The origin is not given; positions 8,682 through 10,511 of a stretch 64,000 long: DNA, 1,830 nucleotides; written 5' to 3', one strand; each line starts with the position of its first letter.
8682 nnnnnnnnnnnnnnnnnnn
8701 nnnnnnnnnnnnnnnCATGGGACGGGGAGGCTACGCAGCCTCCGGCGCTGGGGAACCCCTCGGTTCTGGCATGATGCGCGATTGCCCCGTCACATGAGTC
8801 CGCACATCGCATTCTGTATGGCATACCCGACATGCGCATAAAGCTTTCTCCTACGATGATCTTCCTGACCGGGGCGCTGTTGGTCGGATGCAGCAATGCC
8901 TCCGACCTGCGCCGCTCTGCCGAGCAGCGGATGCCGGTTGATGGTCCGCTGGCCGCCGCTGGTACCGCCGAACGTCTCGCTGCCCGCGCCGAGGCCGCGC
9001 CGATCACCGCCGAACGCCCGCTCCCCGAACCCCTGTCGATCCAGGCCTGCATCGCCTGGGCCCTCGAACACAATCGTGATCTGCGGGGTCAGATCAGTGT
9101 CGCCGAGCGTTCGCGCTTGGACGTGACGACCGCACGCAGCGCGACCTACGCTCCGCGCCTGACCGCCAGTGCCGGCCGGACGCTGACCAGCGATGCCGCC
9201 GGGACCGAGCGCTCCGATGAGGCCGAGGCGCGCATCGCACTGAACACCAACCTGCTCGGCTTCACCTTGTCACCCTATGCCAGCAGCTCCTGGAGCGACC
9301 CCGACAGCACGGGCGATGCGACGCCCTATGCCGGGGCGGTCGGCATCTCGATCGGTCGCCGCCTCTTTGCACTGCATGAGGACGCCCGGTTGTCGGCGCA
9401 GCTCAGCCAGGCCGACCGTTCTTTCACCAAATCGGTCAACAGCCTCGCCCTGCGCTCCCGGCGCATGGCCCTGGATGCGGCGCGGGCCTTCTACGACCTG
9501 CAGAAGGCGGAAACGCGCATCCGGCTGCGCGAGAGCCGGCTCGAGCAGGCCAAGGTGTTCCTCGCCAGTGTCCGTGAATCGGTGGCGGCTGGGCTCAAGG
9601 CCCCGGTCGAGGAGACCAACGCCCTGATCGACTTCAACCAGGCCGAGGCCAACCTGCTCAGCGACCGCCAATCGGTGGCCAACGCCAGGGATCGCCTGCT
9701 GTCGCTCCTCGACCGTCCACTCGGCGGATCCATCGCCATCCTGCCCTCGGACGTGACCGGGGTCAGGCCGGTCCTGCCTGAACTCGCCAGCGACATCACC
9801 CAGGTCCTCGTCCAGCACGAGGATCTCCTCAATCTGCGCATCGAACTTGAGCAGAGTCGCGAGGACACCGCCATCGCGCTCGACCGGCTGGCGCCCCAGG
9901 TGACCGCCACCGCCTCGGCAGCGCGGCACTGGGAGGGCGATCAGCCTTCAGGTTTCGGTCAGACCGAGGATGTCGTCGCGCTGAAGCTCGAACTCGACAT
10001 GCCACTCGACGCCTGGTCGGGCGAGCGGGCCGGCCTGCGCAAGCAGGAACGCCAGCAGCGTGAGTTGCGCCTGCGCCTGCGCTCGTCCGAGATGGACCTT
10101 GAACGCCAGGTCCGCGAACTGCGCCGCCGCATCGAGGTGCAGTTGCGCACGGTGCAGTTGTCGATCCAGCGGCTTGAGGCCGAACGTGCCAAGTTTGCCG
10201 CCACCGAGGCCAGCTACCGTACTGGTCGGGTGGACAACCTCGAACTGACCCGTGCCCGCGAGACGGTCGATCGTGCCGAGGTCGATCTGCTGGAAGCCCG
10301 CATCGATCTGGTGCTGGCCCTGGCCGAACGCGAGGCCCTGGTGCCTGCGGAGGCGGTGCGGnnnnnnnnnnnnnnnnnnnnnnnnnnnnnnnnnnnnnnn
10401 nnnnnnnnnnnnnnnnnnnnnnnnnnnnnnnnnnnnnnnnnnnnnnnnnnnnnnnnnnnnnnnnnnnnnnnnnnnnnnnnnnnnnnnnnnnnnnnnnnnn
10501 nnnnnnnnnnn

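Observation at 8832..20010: TolC-MacB efflux operon with three consecutive giant adaptor genes carrying 2+2+1 HlyD-like modules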

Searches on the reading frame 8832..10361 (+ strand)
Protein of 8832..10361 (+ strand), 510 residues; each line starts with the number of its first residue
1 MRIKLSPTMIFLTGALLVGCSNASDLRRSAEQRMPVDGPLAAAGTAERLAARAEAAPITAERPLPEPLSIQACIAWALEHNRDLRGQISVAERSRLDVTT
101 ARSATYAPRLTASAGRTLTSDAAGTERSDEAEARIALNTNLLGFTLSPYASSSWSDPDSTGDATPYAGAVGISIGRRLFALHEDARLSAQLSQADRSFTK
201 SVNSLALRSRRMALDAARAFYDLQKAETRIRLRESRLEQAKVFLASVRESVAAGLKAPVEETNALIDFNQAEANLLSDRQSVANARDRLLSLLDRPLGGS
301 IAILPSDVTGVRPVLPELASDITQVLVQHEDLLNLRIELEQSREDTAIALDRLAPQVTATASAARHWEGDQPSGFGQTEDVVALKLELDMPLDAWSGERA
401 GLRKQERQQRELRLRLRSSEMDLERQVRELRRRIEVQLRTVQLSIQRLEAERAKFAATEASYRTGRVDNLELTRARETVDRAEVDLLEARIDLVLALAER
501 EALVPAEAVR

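Call 8: search_protein_families(library=pfam, proteins=[window:8832-10361:+], max_evalue=1)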
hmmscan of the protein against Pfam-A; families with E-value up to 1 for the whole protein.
window:8832-10361:+ (510 aa): 2 families
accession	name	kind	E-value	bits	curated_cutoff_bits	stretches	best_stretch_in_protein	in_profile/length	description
PF02321.23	OEP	-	1.3e-30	107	22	2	322-499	5-181/187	Outer membrane efflux protein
PF12329.13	TMF_DNA_bd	-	0.027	14.9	35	1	402-450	24-72/74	TATA element modulatory factor 1 DNA binding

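Call 9: search_protein_families(library=ncbifam, proteins=[window:8832-10361:+], max_evalue=1)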
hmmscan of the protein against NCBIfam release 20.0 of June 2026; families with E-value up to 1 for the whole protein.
window:8832-10361:+ (510 aa): 5 families
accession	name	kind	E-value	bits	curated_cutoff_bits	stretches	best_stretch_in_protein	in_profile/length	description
TIGR01844.1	type_I_sec_TolC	subfamily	1.4e-17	63.8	225.15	2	150-496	50-389/414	TolC family outer membrane protein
TIGR01845.1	outer_NodT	subfamily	5.5e-11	42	210.05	2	214-490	167-443/460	efflux transporter outer membrane subunit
NF052390.1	efflux_OMP_AbuO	equivalog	4.5e-05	22.3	700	1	192-468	120-387/447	multidrug efflux outer membrane protein AbuO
NF040598.1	Ala_zip_lipo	subfamily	0.12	13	43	1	8-61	6-60/90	Lpp/OprI family alanine-zipper lipoprotein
NF038010.1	ABC_adapt_DarC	equivalog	0.15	10.8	450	1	317-360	111-154/417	darobactin export ABC transporter periplasmic adaptor subunit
